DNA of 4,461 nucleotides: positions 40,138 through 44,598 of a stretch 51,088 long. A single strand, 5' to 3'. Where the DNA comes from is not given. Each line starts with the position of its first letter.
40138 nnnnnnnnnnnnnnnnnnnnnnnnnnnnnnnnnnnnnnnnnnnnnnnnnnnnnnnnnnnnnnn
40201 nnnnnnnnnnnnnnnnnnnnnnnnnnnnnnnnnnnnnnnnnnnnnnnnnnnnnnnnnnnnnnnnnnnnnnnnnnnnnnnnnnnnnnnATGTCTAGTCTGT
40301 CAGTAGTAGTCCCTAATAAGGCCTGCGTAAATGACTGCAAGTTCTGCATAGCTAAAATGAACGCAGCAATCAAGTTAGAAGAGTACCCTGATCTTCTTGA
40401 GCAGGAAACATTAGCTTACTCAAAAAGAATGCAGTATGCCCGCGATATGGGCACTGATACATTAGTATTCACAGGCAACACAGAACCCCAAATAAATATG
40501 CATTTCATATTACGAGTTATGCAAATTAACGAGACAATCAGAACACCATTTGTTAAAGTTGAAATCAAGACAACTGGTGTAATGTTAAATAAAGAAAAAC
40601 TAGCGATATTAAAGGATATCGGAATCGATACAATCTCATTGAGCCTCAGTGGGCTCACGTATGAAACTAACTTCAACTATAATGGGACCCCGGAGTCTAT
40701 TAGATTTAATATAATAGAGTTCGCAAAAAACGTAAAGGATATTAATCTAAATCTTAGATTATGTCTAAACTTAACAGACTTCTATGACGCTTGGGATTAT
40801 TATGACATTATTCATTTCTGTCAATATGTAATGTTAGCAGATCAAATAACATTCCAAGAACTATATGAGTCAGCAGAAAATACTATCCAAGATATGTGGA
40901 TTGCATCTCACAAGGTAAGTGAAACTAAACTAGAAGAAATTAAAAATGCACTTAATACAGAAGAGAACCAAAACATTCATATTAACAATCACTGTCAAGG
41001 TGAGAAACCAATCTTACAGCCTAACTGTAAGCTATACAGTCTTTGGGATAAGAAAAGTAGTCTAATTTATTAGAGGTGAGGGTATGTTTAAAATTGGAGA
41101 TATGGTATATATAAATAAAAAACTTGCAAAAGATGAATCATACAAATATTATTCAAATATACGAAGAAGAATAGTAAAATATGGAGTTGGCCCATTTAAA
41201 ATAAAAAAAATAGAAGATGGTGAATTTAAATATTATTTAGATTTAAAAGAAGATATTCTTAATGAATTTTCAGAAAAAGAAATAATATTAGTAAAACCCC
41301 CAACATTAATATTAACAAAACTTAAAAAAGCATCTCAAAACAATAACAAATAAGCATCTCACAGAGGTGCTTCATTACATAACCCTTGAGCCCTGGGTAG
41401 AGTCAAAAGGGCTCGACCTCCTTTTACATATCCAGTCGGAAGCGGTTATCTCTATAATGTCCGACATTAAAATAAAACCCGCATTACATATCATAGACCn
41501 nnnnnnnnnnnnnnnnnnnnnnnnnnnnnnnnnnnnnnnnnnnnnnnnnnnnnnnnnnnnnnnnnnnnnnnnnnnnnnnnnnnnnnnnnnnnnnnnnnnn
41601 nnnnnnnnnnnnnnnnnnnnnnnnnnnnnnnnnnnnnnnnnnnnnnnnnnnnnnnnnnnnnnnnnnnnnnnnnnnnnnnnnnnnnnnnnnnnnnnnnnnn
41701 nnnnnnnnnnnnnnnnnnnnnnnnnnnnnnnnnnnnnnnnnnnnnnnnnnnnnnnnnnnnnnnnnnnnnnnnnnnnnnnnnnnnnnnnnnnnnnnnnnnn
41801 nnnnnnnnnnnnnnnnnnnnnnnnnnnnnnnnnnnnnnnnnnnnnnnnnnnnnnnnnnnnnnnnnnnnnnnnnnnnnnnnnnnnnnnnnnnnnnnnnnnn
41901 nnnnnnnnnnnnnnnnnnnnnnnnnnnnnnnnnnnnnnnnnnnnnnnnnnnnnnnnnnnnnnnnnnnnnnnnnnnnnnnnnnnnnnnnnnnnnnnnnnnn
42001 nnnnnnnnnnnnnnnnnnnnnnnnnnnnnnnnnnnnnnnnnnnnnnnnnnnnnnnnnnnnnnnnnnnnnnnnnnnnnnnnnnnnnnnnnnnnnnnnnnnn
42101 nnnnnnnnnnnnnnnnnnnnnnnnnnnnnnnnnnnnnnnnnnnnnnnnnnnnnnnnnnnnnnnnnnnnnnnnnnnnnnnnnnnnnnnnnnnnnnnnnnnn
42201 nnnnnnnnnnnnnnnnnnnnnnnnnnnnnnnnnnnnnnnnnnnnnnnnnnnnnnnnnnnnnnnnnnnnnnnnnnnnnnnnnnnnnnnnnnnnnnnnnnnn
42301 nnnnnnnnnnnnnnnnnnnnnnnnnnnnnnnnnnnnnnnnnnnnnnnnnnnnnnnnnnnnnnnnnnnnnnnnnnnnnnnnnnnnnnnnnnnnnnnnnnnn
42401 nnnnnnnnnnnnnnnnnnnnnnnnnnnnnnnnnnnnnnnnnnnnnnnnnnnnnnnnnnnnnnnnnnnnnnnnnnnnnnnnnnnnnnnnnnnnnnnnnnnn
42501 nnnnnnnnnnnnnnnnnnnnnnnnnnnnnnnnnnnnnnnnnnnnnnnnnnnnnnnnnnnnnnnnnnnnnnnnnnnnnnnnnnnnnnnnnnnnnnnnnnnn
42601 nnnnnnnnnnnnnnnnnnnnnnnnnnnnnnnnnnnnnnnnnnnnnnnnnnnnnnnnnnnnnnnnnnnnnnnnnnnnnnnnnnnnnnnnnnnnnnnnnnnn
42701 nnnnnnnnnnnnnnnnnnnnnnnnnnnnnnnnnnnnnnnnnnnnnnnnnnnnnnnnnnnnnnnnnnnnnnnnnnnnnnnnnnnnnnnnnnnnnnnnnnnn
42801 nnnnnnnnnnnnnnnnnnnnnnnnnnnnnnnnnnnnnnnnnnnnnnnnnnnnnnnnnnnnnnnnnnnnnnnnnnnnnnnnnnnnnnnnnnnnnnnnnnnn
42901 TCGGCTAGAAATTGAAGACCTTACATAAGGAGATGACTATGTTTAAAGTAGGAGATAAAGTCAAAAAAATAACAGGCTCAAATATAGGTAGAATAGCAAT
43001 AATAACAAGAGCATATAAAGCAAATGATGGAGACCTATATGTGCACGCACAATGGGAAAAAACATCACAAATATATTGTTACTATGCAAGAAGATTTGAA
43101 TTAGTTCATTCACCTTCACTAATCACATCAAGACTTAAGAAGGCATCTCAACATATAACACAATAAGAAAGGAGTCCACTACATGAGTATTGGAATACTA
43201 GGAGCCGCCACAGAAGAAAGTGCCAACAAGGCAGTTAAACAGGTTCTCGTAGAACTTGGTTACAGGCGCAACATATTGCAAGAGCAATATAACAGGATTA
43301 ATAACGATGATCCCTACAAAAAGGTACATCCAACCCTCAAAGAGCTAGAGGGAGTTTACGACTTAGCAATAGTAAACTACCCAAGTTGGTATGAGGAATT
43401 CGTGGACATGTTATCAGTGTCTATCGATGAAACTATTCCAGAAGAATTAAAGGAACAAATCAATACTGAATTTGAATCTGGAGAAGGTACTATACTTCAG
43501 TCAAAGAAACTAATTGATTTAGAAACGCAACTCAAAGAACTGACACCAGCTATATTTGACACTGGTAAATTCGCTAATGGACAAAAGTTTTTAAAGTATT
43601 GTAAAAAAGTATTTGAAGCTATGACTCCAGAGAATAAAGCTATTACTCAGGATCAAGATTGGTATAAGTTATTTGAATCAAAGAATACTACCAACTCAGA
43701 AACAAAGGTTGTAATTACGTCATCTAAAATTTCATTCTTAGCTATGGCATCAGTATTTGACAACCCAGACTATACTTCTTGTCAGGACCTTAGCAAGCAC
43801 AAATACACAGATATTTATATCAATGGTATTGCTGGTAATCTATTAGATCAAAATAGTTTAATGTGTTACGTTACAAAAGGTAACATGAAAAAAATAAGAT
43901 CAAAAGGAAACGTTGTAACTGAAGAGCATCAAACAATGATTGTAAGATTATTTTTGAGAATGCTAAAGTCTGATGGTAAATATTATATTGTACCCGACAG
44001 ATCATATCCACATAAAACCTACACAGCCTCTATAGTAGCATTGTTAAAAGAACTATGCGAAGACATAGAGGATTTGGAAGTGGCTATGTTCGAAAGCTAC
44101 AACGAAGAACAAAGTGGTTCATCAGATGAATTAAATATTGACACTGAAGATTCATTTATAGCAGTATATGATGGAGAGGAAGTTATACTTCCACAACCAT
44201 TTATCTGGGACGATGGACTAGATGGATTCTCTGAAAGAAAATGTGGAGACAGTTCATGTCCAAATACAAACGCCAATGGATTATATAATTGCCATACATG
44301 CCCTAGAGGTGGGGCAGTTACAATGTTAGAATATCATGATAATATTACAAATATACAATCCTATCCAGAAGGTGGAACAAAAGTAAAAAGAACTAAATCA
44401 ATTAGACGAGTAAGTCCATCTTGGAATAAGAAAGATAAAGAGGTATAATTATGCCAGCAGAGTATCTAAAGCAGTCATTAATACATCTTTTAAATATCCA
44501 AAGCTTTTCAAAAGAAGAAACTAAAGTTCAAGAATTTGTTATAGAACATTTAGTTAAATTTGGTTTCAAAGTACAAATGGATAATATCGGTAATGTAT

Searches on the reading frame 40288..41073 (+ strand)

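Call 8: search_protein_families(library=pfam, proteins=[window:40288-41073:+])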
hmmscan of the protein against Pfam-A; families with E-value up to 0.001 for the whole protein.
window:40288-41073:+ (261 aa): 1 family
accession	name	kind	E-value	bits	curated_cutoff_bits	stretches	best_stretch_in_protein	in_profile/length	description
PF04055.27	Radical_SAM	-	1.2e-11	45.5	29.5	1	9-148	3-138/166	Radical SAM superfamily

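Call 12: search_protein_families(library=phrogs, proteins=[window:40288-41073:+], max_evalue=0.00001)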
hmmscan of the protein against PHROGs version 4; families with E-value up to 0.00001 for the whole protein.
window:40288-41073:+ (261 aa): 0 families

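Call 49: search_protein_families(library=ncbifam, proteins=[window:40288-41073:+], max_evalue=0.01)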
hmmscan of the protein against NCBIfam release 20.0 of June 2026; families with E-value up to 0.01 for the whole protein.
window:40288-41073:+ (261 aa): 23 families
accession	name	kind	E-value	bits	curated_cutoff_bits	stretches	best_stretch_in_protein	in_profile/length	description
TIGR04038.1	tatD_link_rSAM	subfamily_domain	4.9e-10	39.5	129.7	1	11-152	16-156/192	TatD family nuclease-associated radical SAM protein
TIGR02666.1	moaA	equivalog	5.3e-07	28.9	284.05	1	13-224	20-222/336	GTP 3',8-cyclase MoaA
TIGR02109.1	PQQ_syn_pqqE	equivalog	2e-06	27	381.35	1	13-158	17-150/358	pyrroloquinoline quinone biosynthesis protein PqqE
NF045702.1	rSAM_GDGT_ether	equivalog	4e-06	25.7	450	1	6-177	90-252/486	tetraether lipid synthase Tes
TIGR04100.1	rSAM_pair_X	hypoth_equivalog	5.1e-06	26.2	262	1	6-157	12-165/197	TIGR04100 family radical SAM protein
TIGR00433.2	bioB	equivalog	5.3e-06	25.9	225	1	11-118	49-151/307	biotin synthase BioB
NF041298.1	rSAM_mat_DynA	equivalog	1.4e-05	24.3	450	1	5-244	3-240/356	dynobactin maturation radical SAM/SPASM protein DynA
TIGR00423.1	TIGR00423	subfamily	2.2e-05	23.9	260.25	1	11-95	13-89/310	CofH family radical SAM protein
TIGR04054.1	rSAM_NirJ1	equivalog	2.7e-05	23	650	1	10-176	43-198/387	putative heme d1 biosynthesis radical SAM protein NirJ1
TIGR04347.1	pseudo_SAM_Halo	equivalog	0.00013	21.4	525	1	11-208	46-229/390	TIGR04347 family pseudo-SAM/SPASM protein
TIGR04545.1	rSAM_ahbD_hemeb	equivalog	0.00015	21.3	500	1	11-157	8-142/339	heme b synthase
TIGR03699.1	menaquin_MqnC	equivalog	0.00028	19.8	428.1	1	12-95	50-125/342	cyclic dehypoxanthinyl futalosine synthase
TIGR02351.2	thiH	equivalog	0.00034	19.8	380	1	12-117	82-177/364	2-iminoacetate synthase ThiH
TIGR04133.1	rSAM_w_lipo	hypoth_equivalog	0.00043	19.3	425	1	31-163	49-177/350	TIGR04133 family radical SAM/SPASM protein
TIGR04546.1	rSAM_ahbC_deAc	equivalog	0.00051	19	650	1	11-175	47-200/390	12,18-didecarboxysiroheme deacetylase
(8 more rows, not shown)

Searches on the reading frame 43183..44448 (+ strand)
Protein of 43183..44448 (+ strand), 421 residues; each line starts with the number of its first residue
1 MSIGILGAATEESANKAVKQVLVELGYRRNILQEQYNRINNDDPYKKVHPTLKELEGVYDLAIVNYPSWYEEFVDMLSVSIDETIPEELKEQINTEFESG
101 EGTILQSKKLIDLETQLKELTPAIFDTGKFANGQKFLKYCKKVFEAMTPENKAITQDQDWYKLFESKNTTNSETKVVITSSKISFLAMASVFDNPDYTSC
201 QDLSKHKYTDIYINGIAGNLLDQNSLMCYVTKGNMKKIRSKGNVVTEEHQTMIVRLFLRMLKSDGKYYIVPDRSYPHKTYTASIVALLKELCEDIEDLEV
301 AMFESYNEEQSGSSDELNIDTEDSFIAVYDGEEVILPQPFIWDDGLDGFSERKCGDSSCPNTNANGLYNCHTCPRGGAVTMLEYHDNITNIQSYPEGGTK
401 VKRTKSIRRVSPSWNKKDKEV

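Call 8: search_protein_families(library=pfam, proteins=[window:43183-44448:+])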
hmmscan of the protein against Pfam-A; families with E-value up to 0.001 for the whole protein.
window:43183-44448:+ (421 aa): 0 families

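Call 9: search_dna_similar(query=window:43183-44448:+, collection=phages, mode=protein, max_rows=30)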
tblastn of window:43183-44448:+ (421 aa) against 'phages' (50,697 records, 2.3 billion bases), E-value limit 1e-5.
No match.

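Call 10: find_related_loci(query=window:43183-44448:+, collection=viral_contigs, flank=6000)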
Query window:43183-44448:+ (421 aa) in viral_contigs; peptide patterns used: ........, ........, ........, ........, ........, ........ (x = any residue, [..] = any of these).
7 stretches matched a pattern, but none encodes a relative of the query by tblastn (E <= 1e-3).

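Call 12: search_protein_families(library=phrogs, proteins=[window:43183-44448:+], max_evalue=0.00001)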
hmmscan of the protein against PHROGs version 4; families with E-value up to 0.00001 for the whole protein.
window:43183-44448:+ (421 aa): 0 families

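Call 14: find_homologous_proteins(query=window:43183-44448:+)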
Query window:43183-44448:+ (421 aa): 4 proteins with E <= 0.001 among 4624 candidates.
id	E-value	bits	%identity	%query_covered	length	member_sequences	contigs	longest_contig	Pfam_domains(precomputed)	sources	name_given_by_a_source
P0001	1.0e-283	958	100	100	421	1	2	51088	-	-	-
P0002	5.2e-118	413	48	99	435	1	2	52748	-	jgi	-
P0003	7.1e-113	396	46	99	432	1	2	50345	-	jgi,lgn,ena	-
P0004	4.3e-94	334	42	100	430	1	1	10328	-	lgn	-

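Call 15: find_encoding_contigs(protein=P0002, flank=10000, max_places=4)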
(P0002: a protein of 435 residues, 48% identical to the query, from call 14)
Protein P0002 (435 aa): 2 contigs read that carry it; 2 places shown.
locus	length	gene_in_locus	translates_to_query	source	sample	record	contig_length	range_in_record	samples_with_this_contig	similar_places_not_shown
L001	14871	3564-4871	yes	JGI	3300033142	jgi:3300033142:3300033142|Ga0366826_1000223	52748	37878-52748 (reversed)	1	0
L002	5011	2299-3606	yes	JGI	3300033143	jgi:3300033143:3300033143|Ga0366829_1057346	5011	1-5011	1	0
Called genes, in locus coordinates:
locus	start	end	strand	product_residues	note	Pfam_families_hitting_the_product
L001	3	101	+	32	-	?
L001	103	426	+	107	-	-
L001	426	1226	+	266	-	PF04055:Radical_SAM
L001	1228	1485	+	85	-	-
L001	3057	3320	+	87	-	-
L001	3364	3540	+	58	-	-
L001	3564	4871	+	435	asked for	-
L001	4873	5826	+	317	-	PF01546:Peptidase_M20 (faint)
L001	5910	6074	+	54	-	-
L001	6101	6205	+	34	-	-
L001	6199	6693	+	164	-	-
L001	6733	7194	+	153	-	-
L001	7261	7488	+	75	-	-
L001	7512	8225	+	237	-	-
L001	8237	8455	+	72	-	PF00467:KOW (weak)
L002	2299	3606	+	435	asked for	-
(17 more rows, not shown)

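Call 16: find_encoding_contigs(protein=P0003, flank=10000, max_places=4)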
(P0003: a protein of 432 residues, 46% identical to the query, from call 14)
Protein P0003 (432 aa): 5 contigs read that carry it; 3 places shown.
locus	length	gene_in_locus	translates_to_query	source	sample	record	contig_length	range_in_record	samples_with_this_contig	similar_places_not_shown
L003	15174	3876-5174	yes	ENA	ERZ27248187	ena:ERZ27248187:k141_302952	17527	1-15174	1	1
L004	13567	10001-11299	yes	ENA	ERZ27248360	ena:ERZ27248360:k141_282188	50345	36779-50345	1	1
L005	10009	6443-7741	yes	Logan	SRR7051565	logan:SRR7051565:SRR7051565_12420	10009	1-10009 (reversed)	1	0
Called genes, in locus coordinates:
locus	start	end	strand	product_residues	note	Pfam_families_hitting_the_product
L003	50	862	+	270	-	PF04055:Radical_SAM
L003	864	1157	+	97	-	-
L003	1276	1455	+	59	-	-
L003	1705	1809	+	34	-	-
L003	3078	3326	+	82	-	-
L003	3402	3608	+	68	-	-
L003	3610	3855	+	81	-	-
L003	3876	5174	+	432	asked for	-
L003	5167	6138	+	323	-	PF04389:Peptidase_M28 (faint)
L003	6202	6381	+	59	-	-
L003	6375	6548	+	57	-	-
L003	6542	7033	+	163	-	-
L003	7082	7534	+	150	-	-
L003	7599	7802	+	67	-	-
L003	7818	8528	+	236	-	-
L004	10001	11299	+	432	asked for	-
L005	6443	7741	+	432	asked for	-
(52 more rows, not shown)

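Call 17: find_encoding_contigs(protein=P0004, flank=10000, max_places=4)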
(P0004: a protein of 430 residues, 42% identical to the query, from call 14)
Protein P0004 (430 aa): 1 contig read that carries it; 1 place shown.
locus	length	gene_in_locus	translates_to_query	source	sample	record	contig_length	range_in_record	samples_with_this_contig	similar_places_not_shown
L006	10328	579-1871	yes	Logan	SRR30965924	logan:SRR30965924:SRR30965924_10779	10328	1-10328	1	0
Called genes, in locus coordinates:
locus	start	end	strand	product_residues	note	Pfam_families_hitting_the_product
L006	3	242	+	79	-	?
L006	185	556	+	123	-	-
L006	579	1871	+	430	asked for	-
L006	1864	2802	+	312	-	-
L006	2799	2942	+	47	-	-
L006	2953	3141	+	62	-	-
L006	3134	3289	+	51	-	-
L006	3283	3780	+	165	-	-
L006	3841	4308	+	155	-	-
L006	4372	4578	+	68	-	-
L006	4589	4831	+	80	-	-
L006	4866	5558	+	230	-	-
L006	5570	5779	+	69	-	-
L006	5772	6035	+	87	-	-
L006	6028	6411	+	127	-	-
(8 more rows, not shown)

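Call 49: search_protein_families(library=ncbifam, proteins=[window:43183-44448:+], max_evalue=0.01)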
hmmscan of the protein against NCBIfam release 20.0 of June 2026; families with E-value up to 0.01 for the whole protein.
window:43183-44448:+ (421 aa): 0 families

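Call 64: predict_structure(alignment_id=A4)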
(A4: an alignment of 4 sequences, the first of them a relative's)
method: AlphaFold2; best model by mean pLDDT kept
length: 421 residues; sequences in the alignment: 4
mean_pLDDT: 48.2   pTM: 0.39
mean pLDDT of the five models: 48.2, 47.7, 41.4, 40.2, 35.6
residues with pLDDT >= 90: 0; 70-90: 78; 50-70: 95; < 50: 248
segments of 3 or more residues with pLDDT < 50: 1-35, 42-45, 63-66, 120-132, 168-172, 183-220, 233-253, 273-279, 303-421
pLDDT, mean of each block of 10 residues (from residue 1): 30 42 35 47 58 73 53 77 74 61 58 60 40 64 79 85 65 59 46 31 30 32 64 39 33 59 68 50 69 78 42 27 26 26 27 33 33 27 30 34 31 31 30
secondary structure, 60 per line:
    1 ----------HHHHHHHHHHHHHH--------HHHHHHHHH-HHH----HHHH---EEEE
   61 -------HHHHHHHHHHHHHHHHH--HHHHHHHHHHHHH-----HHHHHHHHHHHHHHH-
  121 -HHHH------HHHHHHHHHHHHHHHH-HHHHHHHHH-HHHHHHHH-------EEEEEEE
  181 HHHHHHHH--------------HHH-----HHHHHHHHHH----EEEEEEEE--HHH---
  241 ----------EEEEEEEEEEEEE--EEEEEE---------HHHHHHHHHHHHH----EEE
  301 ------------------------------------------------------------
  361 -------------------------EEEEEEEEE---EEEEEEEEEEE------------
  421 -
elements in order: H11-24 H33-41 H50-53 E57-60 H68-84 H87-99 H105-119 H122-125 H132-147 H149-157 H159-166 E174-180 H181-188 H211-220 E225-232 E251-263 E266-271 H281-293 E298-300 E386-394 E398-408
